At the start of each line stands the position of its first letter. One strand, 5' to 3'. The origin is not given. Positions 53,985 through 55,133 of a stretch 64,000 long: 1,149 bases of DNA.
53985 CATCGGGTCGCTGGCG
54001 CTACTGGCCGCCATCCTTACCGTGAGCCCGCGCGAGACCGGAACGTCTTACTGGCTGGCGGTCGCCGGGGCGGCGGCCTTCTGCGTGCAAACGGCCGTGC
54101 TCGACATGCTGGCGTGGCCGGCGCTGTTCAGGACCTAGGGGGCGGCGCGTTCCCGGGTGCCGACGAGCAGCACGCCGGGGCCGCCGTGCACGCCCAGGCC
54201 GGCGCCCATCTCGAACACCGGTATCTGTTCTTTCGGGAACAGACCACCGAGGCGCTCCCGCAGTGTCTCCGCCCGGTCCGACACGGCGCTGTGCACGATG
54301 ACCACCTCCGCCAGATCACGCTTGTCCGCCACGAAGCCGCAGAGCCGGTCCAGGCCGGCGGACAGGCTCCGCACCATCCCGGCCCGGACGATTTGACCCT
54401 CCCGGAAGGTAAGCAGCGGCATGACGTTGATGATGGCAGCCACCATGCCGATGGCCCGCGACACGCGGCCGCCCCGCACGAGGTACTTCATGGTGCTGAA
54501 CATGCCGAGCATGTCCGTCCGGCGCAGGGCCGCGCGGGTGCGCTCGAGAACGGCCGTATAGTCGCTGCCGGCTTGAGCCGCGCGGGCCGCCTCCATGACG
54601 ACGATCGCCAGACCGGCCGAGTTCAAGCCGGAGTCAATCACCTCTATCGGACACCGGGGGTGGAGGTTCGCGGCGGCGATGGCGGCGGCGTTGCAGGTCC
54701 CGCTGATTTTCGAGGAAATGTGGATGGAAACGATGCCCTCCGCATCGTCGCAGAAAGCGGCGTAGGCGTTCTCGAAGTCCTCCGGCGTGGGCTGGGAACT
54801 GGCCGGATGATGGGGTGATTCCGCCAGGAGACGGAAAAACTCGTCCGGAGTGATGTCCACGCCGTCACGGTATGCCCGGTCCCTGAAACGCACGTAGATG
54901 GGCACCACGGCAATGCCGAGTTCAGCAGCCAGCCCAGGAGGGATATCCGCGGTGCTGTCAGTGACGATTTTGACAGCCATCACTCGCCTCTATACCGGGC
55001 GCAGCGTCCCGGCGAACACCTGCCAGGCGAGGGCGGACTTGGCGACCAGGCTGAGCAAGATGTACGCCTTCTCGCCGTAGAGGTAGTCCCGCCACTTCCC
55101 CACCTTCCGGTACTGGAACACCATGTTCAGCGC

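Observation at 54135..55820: Heliorhodopsin-DegV bicistron with its own consensus-like promoter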

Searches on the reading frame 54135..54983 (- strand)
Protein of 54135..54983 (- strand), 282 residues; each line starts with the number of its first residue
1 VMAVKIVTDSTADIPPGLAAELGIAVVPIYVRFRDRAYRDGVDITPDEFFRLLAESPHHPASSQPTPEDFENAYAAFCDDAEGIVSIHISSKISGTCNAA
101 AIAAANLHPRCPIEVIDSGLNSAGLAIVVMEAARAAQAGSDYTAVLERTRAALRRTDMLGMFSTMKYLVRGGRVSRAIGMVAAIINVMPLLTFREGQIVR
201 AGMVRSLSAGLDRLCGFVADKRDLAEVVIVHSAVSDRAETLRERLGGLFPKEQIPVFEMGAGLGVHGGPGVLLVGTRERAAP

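Call 3: search_protein_families(library=pfam, proteins=[window:54135-54983:-])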
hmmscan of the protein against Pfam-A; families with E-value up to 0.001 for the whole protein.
window:54135-54983:- (282 aa): 2 families
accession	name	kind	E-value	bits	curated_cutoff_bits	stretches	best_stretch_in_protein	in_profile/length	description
PF02645.21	DegV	-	7e-71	239.3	27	1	4-272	2-273/280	Uncharacterised protein, DegV family COG1307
PF13684.11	FakA-like_C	-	1.1e-05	25.4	23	1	62-254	29-199/216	Fatty acid kinase subunit A-like, C-terminal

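Call 29: search_solved_structures(query=window:54135-54980:-, show_alignments=3)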
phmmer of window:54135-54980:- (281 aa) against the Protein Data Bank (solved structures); distinct sequences matched with E-value up to 0.001: 25.
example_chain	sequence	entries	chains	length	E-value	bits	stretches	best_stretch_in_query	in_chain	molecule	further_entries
2dt8_A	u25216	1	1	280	1e-44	156.1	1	1-270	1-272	DegV family protein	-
6dj6_A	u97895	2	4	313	6.2e-34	120.7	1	3-270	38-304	Fatty Acid Kinase (Fak) B2 protein (SPR1019)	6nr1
7w7h_E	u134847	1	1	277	2.2e-32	115.7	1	3-269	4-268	Uncharacterized protein conserved in bacteria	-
2g7z_A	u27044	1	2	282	1.3e-31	113.1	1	3-275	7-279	conserved hypothetical protein SPy1493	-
1pzx_A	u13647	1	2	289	3.5e-29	105.2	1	1-272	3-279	Hypothetical protein APC36103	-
3fys_A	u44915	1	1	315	1.9e-24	89.6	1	2-271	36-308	Protein degV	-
1vpv_A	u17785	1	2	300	5.2e-24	88.2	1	1-274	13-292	UPF0230 protein TM1468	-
1mgp_A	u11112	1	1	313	6.1e-24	88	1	1-274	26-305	Hypothetical protein TM841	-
3lup_A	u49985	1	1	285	1.7e-23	86.6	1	2-274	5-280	DegV family protein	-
4x9x_A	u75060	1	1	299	7.7e-23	84.4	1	5-269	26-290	DegV domain-containing protein MW1315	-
3pl5_A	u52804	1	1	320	3e-21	79.2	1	1-276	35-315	Putative uncharacterized protein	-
3nyi_A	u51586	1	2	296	9.1e-20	74.3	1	3-205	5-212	fat acid-binding protein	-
6dke_A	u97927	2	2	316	6.9e-19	71.4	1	3-274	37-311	Fatty Acid Kinase (Fak) B1 protein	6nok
6nm1_A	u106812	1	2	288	1.4e-15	60.6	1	1-274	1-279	Fatty acid Kinase (Fak) B1 protein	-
3jr7_A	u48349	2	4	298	1.4e-15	60.6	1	1-249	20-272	uncharacterized egV family protein COG1307 | EDD domain protein, DegV family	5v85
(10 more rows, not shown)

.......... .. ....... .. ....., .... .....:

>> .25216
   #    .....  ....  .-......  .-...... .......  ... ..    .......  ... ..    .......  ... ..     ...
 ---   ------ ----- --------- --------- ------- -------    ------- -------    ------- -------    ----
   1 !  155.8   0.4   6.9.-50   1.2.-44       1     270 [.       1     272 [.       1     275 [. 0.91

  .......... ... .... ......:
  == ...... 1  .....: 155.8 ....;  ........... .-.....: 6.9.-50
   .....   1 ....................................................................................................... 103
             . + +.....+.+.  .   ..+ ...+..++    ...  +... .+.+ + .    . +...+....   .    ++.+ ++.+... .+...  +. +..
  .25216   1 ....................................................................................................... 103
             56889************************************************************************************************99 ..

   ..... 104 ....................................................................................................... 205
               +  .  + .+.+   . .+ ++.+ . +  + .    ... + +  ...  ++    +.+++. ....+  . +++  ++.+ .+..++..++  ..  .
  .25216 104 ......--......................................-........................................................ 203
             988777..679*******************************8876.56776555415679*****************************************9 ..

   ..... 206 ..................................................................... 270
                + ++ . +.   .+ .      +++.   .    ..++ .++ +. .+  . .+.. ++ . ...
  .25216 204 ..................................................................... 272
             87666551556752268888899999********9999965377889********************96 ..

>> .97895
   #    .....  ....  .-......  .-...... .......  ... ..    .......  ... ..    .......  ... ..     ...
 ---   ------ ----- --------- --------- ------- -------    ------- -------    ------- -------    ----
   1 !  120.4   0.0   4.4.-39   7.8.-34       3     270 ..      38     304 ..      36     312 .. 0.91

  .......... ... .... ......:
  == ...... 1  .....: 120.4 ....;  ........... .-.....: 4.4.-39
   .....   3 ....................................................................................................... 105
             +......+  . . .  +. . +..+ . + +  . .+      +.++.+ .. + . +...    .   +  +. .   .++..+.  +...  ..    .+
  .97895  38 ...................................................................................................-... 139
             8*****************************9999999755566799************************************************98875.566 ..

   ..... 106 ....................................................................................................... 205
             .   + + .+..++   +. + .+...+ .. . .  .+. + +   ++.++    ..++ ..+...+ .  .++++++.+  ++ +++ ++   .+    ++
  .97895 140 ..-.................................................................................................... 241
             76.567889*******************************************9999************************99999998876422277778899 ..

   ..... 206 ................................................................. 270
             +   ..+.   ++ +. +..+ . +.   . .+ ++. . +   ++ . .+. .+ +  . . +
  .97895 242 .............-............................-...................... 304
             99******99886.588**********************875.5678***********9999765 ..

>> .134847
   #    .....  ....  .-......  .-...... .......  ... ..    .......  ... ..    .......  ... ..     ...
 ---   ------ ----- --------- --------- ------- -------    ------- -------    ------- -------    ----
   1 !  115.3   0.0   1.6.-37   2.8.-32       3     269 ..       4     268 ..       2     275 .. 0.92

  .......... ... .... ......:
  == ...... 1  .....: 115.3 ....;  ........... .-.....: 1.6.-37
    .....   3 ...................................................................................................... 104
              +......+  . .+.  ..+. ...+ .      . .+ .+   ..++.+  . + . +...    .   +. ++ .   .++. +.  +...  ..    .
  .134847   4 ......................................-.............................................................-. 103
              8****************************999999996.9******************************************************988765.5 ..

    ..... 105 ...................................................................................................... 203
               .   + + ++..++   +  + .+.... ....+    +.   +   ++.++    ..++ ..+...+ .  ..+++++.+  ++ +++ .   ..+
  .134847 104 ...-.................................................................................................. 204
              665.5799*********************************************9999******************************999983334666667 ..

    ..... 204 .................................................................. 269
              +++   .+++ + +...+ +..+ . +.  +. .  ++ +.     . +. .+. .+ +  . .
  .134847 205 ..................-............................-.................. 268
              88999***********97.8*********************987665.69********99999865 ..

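Call 72: search_protein_families(library=ncbifam, max_evalue=0.01, proteins=[window:54135-54980:-])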
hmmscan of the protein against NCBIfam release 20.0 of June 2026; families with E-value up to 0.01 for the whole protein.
window:54135-54980:- (281 aa): 2 families
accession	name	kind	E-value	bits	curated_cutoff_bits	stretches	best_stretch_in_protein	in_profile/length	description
TIGR00762.1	DegV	domain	2.7e-77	259.7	99.7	1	3-274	1-274/276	DegV family EDD domain-containing protein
NF038249.1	fatty_FakB1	equivalog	4.1e-28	98.3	350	1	1-278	1-282/286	fatty acid kinase binding subunit FakB1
